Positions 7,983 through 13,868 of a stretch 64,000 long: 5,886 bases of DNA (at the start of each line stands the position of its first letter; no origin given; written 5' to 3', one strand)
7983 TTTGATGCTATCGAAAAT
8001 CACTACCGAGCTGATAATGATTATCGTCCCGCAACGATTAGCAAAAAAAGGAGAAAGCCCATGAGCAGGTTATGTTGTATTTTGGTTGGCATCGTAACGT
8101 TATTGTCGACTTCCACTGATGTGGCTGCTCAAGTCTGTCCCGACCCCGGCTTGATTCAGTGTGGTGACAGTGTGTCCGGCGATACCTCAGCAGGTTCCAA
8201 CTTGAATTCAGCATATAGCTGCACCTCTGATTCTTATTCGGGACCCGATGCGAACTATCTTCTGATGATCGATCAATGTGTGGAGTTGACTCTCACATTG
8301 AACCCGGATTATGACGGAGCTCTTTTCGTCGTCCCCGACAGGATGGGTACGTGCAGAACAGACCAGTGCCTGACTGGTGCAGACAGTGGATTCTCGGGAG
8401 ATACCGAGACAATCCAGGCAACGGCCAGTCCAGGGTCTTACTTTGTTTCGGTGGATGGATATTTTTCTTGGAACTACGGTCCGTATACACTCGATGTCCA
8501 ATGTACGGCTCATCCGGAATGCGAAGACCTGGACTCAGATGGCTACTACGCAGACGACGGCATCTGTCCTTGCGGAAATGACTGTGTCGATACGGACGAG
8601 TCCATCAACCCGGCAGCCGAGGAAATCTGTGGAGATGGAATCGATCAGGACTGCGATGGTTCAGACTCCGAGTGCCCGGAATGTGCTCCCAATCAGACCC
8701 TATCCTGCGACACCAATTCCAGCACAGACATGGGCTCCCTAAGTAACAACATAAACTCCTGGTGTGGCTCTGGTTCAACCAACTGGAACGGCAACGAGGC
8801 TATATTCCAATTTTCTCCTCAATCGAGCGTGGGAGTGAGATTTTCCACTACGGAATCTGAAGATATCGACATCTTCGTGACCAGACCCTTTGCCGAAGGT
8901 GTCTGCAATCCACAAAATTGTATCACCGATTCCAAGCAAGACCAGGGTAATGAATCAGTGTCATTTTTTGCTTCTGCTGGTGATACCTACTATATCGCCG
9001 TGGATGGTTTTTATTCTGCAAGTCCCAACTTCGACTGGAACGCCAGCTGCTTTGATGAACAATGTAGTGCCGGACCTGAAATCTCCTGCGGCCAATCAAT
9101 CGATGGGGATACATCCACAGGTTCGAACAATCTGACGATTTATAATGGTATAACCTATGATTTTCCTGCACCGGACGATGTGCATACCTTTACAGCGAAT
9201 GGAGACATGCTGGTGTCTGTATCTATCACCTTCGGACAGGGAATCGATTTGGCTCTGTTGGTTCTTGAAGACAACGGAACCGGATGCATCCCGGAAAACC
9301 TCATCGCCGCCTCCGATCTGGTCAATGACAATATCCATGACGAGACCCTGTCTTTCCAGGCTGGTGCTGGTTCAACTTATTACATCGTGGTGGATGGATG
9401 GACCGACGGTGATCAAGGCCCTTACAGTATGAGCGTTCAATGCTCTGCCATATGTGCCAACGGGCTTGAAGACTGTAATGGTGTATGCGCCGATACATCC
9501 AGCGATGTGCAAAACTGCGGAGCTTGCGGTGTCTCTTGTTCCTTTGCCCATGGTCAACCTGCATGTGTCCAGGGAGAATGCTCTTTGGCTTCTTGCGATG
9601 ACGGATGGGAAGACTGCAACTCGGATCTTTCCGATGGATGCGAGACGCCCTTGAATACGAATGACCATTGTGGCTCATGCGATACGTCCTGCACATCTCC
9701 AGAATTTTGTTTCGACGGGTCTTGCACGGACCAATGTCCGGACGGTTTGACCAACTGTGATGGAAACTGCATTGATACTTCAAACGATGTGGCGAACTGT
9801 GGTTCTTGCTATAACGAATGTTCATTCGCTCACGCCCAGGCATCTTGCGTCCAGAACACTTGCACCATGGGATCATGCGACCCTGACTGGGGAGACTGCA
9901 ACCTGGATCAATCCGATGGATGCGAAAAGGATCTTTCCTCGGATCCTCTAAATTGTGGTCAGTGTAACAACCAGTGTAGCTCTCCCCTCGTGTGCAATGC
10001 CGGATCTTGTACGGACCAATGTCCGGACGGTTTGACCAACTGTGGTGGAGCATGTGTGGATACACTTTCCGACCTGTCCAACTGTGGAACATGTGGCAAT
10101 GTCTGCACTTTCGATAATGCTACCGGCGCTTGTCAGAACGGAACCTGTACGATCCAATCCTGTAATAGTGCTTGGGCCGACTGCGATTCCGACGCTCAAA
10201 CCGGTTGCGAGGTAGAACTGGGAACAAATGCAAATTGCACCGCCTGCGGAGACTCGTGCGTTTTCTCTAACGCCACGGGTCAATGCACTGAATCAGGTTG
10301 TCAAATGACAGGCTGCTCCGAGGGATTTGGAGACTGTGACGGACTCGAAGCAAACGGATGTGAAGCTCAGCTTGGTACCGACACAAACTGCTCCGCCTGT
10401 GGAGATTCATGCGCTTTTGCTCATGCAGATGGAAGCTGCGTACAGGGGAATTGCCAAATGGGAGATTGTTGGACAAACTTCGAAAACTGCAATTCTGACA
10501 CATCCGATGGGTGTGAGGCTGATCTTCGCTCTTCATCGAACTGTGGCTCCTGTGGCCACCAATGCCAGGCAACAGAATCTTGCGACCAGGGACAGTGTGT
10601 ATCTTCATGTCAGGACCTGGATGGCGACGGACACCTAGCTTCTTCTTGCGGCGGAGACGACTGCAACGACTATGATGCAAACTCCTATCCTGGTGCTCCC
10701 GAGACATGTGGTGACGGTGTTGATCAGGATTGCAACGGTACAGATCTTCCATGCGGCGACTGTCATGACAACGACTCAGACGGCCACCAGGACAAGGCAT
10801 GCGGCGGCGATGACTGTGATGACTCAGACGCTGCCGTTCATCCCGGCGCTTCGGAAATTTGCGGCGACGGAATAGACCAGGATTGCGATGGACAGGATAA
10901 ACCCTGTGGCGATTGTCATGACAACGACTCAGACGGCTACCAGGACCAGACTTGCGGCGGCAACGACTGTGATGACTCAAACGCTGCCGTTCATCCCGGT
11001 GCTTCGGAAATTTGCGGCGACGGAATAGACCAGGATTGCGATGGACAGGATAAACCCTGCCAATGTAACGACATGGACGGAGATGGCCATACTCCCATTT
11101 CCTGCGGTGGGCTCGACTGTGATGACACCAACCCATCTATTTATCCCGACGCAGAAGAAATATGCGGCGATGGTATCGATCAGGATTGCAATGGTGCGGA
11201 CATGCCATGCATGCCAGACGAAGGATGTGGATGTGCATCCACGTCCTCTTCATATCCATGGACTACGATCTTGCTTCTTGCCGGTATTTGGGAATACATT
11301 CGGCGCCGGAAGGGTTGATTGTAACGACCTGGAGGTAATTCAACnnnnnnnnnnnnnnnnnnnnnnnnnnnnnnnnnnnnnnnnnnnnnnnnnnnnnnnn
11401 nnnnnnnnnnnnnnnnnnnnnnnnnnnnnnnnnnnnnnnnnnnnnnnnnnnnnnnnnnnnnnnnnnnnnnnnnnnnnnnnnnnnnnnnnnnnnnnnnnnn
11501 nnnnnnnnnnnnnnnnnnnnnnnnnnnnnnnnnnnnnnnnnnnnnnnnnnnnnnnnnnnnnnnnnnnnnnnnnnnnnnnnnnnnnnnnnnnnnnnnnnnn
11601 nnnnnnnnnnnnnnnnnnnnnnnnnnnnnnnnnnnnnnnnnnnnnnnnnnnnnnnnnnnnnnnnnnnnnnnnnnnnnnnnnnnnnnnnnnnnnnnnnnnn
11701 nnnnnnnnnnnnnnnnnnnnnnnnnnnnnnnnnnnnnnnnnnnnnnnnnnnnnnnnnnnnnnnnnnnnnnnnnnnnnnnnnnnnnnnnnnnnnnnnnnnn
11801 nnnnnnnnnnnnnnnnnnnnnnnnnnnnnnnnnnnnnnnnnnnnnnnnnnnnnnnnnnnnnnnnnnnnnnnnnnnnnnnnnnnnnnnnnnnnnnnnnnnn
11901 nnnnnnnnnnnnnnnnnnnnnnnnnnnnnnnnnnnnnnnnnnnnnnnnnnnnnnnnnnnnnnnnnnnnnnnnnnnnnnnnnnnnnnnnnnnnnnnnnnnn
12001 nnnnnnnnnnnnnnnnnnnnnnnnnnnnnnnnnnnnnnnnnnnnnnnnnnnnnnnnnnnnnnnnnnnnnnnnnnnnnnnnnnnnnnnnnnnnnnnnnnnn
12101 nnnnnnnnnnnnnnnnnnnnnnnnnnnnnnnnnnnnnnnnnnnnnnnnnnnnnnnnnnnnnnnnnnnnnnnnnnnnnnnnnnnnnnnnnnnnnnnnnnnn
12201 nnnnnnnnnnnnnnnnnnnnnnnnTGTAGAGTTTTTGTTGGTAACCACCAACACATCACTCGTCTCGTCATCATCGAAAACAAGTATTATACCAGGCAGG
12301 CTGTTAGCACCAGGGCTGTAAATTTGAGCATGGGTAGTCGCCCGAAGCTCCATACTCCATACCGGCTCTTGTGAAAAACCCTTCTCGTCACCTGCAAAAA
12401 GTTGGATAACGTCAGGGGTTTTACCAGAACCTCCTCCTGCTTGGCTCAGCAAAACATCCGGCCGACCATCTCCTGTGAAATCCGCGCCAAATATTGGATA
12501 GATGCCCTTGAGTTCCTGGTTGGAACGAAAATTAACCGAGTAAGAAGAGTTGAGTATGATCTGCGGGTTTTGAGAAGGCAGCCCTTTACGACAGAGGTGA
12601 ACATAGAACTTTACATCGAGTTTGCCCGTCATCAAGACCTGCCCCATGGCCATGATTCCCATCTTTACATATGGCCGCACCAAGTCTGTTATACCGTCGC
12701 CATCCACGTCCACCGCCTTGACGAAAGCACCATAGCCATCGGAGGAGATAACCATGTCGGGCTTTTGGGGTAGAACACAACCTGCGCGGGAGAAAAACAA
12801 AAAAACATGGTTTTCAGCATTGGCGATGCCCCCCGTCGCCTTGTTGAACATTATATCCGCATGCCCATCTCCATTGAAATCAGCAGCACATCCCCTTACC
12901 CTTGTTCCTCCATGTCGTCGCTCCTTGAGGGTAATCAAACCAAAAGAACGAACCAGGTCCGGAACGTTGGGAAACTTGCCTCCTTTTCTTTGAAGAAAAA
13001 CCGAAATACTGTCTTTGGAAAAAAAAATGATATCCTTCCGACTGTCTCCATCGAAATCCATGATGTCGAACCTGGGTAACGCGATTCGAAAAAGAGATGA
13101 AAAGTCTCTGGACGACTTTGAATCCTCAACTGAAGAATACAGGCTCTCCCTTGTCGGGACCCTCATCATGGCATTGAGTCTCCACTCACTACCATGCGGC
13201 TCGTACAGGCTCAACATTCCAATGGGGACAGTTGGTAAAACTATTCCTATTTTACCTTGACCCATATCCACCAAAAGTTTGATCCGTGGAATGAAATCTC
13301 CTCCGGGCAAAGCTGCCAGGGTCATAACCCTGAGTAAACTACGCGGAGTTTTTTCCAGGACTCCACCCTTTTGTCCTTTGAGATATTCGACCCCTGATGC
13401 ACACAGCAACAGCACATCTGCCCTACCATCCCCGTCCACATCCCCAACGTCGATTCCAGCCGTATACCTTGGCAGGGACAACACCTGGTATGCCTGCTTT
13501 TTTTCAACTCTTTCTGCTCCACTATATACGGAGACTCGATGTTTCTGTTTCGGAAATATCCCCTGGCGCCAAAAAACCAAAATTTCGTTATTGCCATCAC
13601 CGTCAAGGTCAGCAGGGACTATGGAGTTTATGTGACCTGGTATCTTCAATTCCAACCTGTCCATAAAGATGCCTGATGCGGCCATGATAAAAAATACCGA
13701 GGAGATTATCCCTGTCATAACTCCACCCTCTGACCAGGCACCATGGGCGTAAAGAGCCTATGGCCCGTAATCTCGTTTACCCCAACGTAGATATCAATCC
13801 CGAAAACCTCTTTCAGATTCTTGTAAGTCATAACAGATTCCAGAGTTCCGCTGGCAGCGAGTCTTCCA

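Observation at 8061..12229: Giant mosaic Cys-rich surface protein with MYXO-CTERM tail, plus downstream beta-barrel gene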

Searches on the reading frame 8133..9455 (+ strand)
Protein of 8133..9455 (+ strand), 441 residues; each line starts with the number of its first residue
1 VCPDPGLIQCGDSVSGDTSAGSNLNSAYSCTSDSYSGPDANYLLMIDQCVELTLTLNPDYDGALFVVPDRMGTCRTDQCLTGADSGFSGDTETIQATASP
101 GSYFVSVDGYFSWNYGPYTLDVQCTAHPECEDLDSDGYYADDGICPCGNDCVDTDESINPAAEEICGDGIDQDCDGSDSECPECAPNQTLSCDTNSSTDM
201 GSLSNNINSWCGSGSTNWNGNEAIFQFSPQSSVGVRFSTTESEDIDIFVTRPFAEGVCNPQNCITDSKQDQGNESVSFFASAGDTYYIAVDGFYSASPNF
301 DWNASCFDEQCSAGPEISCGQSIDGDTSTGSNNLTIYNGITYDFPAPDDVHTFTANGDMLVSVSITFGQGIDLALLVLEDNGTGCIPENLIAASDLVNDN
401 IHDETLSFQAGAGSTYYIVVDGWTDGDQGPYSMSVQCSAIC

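Call 56: predict_structure(alignment_id=A4)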
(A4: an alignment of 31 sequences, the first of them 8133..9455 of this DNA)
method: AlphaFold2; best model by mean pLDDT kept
length: 441 residues; sequences in the alignment: 31
mean_pLDDT: 93.3   pTM: 0.84
mean pLDDT of the five models: 93.3, 92.9, 92.9, 92.7, 92.4
residues with pLDDT >= 90: 378; 70-90: 61; 50-70: 2; < 50: 0
segments of 3 or more residues with pLDDT < 50: none
pLDDT, mean of each block of 10 residues (from residue 1): 87 94 87 91 93 97 93 88 90 95 94 94 95 93 93 95 94 94 95 96 94 91 97 96 95 95 93 92 96 95 96 96 94 94 94 95 92 95 94 83 90 96 93 92 63
secondary structure, 60 per line:
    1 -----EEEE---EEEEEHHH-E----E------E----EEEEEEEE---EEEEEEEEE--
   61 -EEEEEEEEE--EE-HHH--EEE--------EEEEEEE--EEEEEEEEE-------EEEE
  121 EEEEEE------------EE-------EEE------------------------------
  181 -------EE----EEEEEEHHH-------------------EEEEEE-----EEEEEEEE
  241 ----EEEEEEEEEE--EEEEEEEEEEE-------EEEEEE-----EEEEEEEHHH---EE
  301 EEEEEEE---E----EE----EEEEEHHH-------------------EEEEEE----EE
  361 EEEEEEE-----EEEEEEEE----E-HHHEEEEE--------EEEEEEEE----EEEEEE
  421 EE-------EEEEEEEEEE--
elements in order: E6-9 E13-17 E39-46 E50-58 E62-70 E81-83 E92-98 E101-109 E117-126 E148-150 E194-199 E222-227 E233-240 E245-254 E257-267 E275-280 E286-292 E299-307 E322-326 E349-354 E359-367 E373-380 E390-394 E403-410 E415-422 E430-439

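Call 59: fold_search(model_id=the predicted structure, library=pdb)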
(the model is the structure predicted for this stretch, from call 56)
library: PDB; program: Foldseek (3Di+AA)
matches with E <= 10: 1703; with E <= 0.001: 120
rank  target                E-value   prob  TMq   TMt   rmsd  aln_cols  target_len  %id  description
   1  5iku                  3.5e-10  1.00  0.20  0.36  17.1       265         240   13  Crystal structure of the Hathewaya histolytica ColG tandem collagen-binding domain s3as3b in the presence of calcium at  (released 2017-03-15)
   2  2qql_A                1.3e-09  1.00  0.21  0.17  19.5       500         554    9  Neuropilin-2 a1a2b1b2 Domains in Complex with a Semaphorin-Blocking Fab (released 2007-11-20)
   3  8zj4_A                2.6e-09  1.00  0.17  0.13  29.1       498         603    9  trypsinogen-EP-N619A (released 2025-05-21)
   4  8h3u_A                3.6e-09  1.00  0.17  0.13  31.3       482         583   10  Inhibitor-bound EP, polyA model (released 2022-11-23)
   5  9qcm_D                7.7e-09  1.00  0.19  0.16  21.2       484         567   12  Botulinum neurotoxin type B1, 14-subunit, Large Progenitor Toxin Complex (L-PTC) (released 2025-09-10)
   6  3win_E                1.4e-08  1.00  0.20  0.21  22.2       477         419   12  Clostridium botulinum Hemagglutinin (released 2013-11-06)
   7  9h9a                  3.2e-08  0.99  0.16  0.08  34.6       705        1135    8  native structure of the full-length pesticidal protein Cry8Ba2, from crystals formed in vivo (form 1) (released 2025-12-03)
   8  8kcx_A                5.4e-08  1.00  0.24  0.20   9.5       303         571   10  Cryo-EM structure of human SIDT1 (released 2024-06-12)
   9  5x7o_A                5.4e-08  1.00  0.21  0.09  20.6       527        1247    8  Crystal structure of Paenibacillus sp. 598K alpha-1,6-glucosyltransferase (released 2017-07-26)
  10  9qxq                  6.1e-08  0.99  0.15  0.07  34.3       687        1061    9  native structure of full-length pesticidal protein Cry1Ca18 at pH9, from crystals formed in vivo (released 2026-02-11)
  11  8w7n                  6.4e-08  1.00  0.17  0.09  34.3       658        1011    8  Crystal structure of the in-cell Cry1Aa purified from Bacillus thuringiensis (released 2024-03-06)
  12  4lo4_B                6.8e-08  1.00  0.20  0.21  22.4       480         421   14  Apo HA-70 (released 2013-10-30)
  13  8woq_A                7.1e-08  1.00  0.23  0.18   9.7       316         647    8  Cryo-EM structure of human SIDT1 protein with C1 symmetry at neutral pH (released 2024-03-20)
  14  8kcw_A                8.9e-08  1.00  0.24  0.18  10.1       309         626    8  Cryo-EM structure of human SIDT1 bound to cholesterol (released 2024-06-12)
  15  9ea9_E                8.9e-08  1.00  0.20  0.20  22.6       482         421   13  Crystal structure of BoNT/A-NTNH-HA70 -VHH_F12-VHH_H7-Fab_NTNH complex (released 2025-09-17)
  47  5sv5                  3.7e-06  1.00  0.21  0.79   2.7       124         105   20  1.0 Angstrom Crystal Structure of pre-Peptidase C-terminal Domain of Collagenase from Bacillus anthracis. (released 2016-08-17)
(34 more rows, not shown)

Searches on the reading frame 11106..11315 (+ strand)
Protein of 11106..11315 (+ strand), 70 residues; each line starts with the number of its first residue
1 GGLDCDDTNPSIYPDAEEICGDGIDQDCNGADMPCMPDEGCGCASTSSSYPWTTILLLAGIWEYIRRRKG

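Call 41: search_protein_families(library=ncbifam, alignment_id=A3, max_evalue=0.01)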
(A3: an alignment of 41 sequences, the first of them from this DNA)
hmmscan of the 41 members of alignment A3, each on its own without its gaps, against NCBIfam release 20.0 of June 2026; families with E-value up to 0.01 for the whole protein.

A. member 1, seq(70 aa): 3 families
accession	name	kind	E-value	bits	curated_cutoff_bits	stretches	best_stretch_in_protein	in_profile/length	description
NF045638.1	Mrt_dep_phytase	exception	0.0001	21.1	440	1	21-69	381-429/430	myxosortase-dependent phytase-like phosphatase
TIGR03901.2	MYXO-CTERM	domain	0.0016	18.8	20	1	39-62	2-28/34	MYXO-CTERM sorting domain-containing protein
NF045523.1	MXAN_5453_fam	exception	0.0048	15.5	500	1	28-68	500-540/544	MXAN_5453 family MXYO-CTERM-anchored protein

B. families by the number of members that match (of 41 scanned): 8 families
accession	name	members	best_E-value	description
TIGR03901.2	MYXO-CTERM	37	5.1e-09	MYXO-CTERM sorting domain-containing protein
NF045523.1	MXAN_5453_fam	18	1.7e-05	MXAN_5453 family MXYO-CTERM-anchored protein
NF045638.1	Mrt_dep_phytase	17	2.8e-05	myxosortase-dependent phytase-like phosphatase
TIGR03382.1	GC_trans_RRR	9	2.5e-06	MYXO-CTERM sorting domain-containing protein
NF041894.1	MXAN_6652_fam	9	0.00038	MXAN_6652 family MXYO-CTERM-anchored protein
NF033662.1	acid_disulf_rpt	1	6.3e-05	acidic double-disulfide repeat-containing protein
TIGR03370.1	VPLPA-CTERM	1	0.005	VPLPA-CTERM sorting domain-containing protein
NF038112.1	myxo_dep_M36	1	0.0077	myxosortase-dependent M36 family metallopeptidase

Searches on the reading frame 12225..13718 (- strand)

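Call 4: search_protein_families(library=pfam, proteins=[window:12225-13718:-], max_evalue=0.1)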
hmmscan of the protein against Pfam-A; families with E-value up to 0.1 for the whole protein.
window:12225-13718:- (498 aa): 5 families
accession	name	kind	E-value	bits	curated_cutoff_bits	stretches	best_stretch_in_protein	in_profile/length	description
PF13517.12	FG-GAP_3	-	1.8e-28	99.4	26.9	3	221-290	1-60/61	FG-GAP-like repeat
PF01839.29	FG-GAP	-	4.2e-15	55.7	22.1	3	276-289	5-18/37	FG-GAP repeat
PF16743.10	PliI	-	0.0017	18.4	27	0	28-51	57-80/123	Periplasmic lysozyme inhibitor of I-type lysozyme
PF23727.1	Beta-prop_FAM234A_B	-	0.0039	16.2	26.4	0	207-238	121-152/467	FAM234A/B beta-propeller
PF12256.14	TcdB_toxin_midN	-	0.011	15.5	24.8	0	333-354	30-51/181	Insecticide toxin TcdB middle/N-terminal region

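Call 5: search_protein_families(library=ncbifam, proteins=[window:12225-13718:-], max_evalue=0.1)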
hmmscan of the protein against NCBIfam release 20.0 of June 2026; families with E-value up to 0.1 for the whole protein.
window:12225-13718:- (498 aa): 4 families
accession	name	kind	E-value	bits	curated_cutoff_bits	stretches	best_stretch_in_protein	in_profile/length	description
NF047539.1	XAC2610_fam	domain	1.5e-08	35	35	0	279-308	4-33/89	XAC2610-related protein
NF000157.1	fusid_est_FusH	equivalog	0.0015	17.2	999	1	218-347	264-385/520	fusidic acid esterase FusH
NF046077.1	LPS_M949_RS01915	subfamily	0.0021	18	60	0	86-105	68-87/154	M949_RS01915 family surface polysaccharide biosynthesis protein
NF052506.1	PA5033_fam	subfamily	0.012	14.5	100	0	218-246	210-238/284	PA5033 family protein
